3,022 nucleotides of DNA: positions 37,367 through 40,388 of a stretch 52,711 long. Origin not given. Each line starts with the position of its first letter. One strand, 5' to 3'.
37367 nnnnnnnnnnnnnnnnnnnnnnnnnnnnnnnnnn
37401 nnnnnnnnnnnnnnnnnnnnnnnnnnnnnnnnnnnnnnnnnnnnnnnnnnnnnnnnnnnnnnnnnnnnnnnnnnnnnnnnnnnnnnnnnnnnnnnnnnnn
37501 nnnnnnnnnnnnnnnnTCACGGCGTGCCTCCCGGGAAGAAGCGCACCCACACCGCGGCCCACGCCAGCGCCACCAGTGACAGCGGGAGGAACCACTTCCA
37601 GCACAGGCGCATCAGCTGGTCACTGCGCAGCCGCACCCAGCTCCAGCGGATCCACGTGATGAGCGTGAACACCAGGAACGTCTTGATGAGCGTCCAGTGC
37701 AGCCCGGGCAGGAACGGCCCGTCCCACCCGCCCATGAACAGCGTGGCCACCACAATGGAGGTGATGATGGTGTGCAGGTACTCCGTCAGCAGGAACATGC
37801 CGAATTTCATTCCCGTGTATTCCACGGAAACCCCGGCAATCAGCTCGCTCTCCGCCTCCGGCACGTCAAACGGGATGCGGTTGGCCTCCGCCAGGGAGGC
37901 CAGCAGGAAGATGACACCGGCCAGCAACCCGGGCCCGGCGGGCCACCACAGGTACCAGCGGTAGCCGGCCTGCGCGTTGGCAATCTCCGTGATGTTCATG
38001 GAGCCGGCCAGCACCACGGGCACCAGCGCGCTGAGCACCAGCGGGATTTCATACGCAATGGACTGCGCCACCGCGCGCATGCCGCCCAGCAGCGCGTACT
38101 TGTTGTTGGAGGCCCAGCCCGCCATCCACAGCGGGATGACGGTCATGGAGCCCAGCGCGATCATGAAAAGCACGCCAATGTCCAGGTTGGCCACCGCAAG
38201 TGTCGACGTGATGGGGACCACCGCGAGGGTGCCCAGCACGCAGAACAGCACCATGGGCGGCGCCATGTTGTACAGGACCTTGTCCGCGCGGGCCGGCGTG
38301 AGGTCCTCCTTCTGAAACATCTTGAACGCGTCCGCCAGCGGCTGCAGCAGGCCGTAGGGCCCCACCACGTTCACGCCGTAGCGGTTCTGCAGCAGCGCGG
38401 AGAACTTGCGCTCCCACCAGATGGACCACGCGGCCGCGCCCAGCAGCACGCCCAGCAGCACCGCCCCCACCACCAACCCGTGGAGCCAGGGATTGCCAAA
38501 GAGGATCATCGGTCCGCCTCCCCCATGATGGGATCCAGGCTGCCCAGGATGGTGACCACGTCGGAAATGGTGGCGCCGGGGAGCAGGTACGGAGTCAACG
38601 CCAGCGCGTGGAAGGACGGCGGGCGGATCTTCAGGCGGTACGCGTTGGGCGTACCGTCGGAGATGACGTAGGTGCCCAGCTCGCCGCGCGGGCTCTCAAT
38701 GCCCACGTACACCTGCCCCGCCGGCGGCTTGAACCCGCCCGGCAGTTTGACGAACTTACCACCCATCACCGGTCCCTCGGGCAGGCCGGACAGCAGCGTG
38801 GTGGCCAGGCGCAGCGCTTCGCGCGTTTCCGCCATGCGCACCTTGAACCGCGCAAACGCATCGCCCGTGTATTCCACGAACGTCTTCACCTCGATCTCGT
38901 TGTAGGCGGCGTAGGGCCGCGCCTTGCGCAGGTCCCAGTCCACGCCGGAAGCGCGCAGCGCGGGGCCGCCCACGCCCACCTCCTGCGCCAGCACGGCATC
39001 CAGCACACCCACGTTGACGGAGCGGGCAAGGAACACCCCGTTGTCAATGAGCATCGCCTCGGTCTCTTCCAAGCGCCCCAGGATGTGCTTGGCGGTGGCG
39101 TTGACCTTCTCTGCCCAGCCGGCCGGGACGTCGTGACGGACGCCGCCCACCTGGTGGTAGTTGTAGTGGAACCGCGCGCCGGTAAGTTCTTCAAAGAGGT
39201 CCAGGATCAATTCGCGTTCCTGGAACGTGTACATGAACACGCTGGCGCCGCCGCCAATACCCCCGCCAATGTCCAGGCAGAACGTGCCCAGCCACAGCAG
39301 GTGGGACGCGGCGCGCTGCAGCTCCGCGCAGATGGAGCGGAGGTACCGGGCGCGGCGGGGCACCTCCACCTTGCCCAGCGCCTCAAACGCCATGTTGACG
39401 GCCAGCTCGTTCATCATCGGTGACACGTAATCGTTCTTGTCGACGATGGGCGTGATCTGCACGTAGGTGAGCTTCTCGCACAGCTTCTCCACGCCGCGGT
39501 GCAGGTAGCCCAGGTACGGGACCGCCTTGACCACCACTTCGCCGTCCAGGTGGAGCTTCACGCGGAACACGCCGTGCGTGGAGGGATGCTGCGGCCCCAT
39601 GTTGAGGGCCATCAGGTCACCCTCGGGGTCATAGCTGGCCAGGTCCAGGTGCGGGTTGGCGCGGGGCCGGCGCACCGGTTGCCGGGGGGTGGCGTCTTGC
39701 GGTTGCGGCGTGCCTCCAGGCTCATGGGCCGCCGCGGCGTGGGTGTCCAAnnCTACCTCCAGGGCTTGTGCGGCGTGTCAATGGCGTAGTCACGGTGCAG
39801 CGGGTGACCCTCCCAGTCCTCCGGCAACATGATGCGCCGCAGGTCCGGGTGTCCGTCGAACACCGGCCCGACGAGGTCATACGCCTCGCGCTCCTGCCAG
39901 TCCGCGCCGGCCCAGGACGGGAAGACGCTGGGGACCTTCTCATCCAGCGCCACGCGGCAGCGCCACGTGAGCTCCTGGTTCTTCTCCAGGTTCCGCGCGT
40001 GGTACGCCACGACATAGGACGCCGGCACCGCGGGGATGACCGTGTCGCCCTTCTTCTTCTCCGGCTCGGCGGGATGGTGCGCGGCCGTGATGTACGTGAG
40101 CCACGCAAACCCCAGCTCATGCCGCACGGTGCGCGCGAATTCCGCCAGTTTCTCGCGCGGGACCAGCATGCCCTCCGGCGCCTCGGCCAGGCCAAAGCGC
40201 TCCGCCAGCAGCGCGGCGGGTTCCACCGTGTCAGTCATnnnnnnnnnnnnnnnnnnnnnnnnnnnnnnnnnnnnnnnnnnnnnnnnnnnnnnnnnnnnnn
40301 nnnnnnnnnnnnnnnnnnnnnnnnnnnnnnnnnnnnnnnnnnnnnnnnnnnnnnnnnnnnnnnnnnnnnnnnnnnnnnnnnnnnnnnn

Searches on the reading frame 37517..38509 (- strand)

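Call 56: search_protein_families(library=pfam, proteins=[window:37517-38509:-], max_evalue=0.001)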
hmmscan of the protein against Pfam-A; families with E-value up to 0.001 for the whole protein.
window:37517-38509:- (330 aa): 1 family
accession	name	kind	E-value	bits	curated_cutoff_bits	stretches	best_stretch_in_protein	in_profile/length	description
PF00146.26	NADHdh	-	4.9e-109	364.7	27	1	17-318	5-297/298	NADH dehydrogenase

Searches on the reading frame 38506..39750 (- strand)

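Call 56: search_protein_families(library=pfam, proteins=[window:38506-39750:-], max_evalue=0.001)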
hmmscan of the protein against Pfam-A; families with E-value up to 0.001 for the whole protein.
window:38506-39750:- (414 aa): 1 family
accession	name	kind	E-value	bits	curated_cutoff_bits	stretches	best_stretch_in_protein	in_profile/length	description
PF00346.24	Complex1_49kDa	-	4.6e-82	275.6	24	2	167-329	3-165/271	Respiratory-chain NADH dehydrogenase, 49 Kd subunit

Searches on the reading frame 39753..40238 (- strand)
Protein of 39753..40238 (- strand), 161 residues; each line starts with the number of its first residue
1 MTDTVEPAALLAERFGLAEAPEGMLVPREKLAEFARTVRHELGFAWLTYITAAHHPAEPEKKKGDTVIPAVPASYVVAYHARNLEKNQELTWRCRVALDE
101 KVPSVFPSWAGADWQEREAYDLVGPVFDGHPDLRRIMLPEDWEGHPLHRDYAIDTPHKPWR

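Call 56: search_protein_families(library=pfam, proteins=[window:39753-40238:-], max_evalue=0.001)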
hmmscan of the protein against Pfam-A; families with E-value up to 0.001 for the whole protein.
window:39753-40238:- (161 aa): 1 family
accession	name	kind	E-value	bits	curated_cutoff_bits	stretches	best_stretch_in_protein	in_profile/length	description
PF00329.25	Complex1_30kDa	-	3.2e-32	112.1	22.5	1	26-154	3-121/124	Respiratory-chain NADH dehydrogenase, 30 Kd subunit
